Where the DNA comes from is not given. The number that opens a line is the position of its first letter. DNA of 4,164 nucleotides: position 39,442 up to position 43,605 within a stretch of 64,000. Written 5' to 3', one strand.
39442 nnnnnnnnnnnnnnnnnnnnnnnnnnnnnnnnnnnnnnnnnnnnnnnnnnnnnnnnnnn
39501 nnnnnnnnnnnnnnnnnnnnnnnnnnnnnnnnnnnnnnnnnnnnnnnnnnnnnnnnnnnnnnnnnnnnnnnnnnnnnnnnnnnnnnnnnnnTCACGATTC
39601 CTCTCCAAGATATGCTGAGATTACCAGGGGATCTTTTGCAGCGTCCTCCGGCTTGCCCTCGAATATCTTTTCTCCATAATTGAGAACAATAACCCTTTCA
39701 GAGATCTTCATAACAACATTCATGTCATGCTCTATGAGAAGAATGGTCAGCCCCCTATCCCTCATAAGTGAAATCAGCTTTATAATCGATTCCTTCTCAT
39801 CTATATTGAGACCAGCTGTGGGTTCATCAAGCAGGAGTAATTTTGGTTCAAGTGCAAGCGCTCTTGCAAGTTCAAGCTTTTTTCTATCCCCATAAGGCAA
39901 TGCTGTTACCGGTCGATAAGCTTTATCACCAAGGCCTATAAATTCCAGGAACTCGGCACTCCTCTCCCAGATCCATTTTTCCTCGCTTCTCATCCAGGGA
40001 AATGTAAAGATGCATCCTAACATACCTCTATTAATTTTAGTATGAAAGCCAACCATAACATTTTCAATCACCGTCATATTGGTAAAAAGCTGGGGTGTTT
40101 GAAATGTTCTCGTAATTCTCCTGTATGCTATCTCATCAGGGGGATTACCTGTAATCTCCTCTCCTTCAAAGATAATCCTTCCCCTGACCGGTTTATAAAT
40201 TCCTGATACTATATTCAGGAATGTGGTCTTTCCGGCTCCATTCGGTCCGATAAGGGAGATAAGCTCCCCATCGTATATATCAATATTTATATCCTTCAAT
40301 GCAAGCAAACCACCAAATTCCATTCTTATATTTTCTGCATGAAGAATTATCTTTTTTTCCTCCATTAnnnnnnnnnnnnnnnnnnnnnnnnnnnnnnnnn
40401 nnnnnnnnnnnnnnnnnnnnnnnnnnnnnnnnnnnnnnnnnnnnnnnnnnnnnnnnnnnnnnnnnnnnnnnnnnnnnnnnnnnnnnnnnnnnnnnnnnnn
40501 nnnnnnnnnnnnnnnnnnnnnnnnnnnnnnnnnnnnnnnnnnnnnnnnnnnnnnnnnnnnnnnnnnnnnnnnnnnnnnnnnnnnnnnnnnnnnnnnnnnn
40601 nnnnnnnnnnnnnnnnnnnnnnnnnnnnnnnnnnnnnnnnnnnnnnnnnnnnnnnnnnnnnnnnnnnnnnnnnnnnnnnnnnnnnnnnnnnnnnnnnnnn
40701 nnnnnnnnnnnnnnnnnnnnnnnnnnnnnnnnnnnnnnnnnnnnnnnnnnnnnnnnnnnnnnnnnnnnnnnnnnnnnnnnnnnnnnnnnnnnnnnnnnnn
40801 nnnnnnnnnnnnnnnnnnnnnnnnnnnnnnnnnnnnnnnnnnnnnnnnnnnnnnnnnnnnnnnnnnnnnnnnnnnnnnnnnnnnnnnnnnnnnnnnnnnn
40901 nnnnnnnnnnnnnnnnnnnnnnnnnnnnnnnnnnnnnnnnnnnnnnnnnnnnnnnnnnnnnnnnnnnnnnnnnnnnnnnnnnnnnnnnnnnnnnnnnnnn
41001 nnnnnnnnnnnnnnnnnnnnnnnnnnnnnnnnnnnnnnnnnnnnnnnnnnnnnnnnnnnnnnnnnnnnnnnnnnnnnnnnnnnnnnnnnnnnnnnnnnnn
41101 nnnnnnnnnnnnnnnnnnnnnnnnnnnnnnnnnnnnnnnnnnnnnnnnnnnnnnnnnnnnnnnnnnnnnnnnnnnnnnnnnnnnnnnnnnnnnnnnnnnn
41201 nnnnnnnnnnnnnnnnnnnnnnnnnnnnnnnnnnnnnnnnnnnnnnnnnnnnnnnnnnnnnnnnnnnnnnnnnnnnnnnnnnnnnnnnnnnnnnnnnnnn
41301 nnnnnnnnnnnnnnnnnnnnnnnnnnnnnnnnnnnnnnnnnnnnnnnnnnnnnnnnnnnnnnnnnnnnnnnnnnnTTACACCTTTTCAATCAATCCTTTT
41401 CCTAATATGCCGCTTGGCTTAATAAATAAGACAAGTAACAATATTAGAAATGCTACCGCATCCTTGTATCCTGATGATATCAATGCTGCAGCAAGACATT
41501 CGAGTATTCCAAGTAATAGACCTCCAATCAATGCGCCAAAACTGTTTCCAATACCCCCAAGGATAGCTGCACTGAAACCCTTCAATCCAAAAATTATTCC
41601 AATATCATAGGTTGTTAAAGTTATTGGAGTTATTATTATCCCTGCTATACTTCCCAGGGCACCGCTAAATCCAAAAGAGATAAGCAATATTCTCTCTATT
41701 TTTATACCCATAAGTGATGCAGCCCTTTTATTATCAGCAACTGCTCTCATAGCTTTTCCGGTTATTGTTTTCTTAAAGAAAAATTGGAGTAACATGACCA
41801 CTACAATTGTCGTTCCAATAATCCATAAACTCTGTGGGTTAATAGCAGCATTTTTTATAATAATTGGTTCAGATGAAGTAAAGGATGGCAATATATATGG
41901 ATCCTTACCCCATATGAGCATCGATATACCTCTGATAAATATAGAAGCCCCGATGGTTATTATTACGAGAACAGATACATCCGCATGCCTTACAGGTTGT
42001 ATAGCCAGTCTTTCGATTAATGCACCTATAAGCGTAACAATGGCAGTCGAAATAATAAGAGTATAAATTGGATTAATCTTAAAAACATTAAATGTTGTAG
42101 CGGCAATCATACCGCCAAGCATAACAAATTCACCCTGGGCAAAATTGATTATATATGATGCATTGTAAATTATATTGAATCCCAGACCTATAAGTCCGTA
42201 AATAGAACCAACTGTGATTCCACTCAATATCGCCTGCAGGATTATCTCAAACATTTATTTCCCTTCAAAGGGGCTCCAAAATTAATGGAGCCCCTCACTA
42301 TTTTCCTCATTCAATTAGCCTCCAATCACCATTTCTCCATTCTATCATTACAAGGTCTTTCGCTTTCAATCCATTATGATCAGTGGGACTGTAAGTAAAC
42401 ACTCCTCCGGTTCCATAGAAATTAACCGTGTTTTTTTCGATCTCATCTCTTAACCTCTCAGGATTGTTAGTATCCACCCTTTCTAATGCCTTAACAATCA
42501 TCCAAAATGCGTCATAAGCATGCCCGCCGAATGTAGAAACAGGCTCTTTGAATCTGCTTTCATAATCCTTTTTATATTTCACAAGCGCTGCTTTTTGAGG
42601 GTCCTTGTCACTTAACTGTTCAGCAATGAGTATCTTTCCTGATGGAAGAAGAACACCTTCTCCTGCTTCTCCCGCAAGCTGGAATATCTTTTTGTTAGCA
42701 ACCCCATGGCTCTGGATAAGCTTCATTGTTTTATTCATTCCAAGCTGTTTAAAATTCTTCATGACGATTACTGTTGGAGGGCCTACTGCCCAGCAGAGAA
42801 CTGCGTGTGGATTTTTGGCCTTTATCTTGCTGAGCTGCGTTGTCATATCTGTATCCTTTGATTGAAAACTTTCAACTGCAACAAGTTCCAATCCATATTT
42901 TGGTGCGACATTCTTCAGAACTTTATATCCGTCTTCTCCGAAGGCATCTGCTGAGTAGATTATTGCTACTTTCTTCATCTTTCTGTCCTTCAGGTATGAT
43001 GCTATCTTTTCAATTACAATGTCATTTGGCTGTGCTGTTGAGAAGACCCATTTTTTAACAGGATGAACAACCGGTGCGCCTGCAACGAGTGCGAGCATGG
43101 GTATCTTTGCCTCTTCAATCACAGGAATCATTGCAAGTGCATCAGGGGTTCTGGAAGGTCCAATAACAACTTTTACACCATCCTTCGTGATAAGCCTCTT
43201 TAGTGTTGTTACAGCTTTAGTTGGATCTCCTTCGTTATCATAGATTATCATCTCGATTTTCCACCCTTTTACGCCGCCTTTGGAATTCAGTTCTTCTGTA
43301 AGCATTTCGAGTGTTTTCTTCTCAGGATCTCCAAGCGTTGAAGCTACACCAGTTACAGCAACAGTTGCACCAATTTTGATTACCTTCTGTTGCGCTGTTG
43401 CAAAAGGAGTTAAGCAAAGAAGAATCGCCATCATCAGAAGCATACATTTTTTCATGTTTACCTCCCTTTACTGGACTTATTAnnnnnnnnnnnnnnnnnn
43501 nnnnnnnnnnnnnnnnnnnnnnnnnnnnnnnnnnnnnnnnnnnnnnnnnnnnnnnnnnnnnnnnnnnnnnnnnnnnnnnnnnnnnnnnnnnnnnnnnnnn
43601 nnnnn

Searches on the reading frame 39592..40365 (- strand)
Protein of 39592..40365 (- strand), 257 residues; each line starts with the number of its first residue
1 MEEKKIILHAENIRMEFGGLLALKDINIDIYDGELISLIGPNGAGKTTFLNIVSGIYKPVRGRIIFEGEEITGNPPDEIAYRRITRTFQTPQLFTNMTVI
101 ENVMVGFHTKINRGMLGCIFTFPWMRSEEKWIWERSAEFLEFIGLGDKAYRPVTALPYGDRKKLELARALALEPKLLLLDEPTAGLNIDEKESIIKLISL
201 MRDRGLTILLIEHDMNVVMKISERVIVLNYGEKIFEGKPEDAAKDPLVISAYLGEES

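Call 37: search_protein_families(library=pfam, proteins=[window:39592-40365:-], max_evalue=0.000001)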
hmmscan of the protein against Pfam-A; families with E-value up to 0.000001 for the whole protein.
window:39592-40365:- (257 aa): 3 families
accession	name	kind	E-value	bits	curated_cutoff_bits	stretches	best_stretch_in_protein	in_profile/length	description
PF00005.33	ABC_tran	-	1.1e-31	110.7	25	1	23-184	1-137/137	ABC transporter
PF13304.12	AAA_21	-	4.1e-09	37.4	27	0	139-215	221-300/304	AAA domain, putative AbiEii toxin, Type IV TA system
PF12399.14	BCA_ABC_TP_C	-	6.9e-08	32.4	25.5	1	232-256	1-25/27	Branched-chain amino acid ATP-binding cassette transporter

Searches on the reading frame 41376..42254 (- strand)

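Call 38: search_protein_families(library=pfam, proteins=[window:41376-42254:-], max_evalue=0.000001)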
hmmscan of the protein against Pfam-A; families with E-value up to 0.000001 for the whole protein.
window:41376-42254:- (292 aa): 1 family
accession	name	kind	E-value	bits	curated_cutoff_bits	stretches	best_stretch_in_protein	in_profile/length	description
PF02653.21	BPD_transp_2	-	2.6e-38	132.2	26.8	1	9-276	2-269/269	Branched-chain amino acid transport system / permease component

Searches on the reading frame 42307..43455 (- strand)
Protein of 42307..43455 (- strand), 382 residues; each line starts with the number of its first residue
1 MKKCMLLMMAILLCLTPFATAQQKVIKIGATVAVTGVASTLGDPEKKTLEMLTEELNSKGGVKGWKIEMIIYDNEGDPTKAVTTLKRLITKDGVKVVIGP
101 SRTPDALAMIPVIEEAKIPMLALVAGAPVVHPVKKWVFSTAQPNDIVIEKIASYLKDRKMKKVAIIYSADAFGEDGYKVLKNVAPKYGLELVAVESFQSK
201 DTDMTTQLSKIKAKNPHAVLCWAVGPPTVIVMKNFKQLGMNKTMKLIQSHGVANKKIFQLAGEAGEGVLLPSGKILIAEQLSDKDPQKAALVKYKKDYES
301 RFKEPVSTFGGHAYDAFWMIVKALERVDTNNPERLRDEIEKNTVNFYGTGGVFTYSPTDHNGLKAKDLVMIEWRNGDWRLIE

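Call 38: search_protein_families(library=pfam, proteins=[window:42307-43455:-], max_evalue=0.000001)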
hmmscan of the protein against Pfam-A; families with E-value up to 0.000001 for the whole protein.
window:42307-43455:- (382 aa): 3 families
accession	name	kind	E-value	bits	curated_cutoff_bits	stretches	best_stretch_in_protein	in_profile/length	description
PF13458.12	Peripla_BP_6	-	2.8e-60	205.3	31.7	1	26-374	2-339/343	Periplasmic binding protein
PF01094.35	ANF_receptor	-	4.8e-28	98.7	25.4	1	50-337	7-318/353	Receptor family ligand binding region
PF13433.12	Peripla_BP_5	-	4.4e-27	95.6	27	1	26-346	1-313/363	Periplasmic binding protein domain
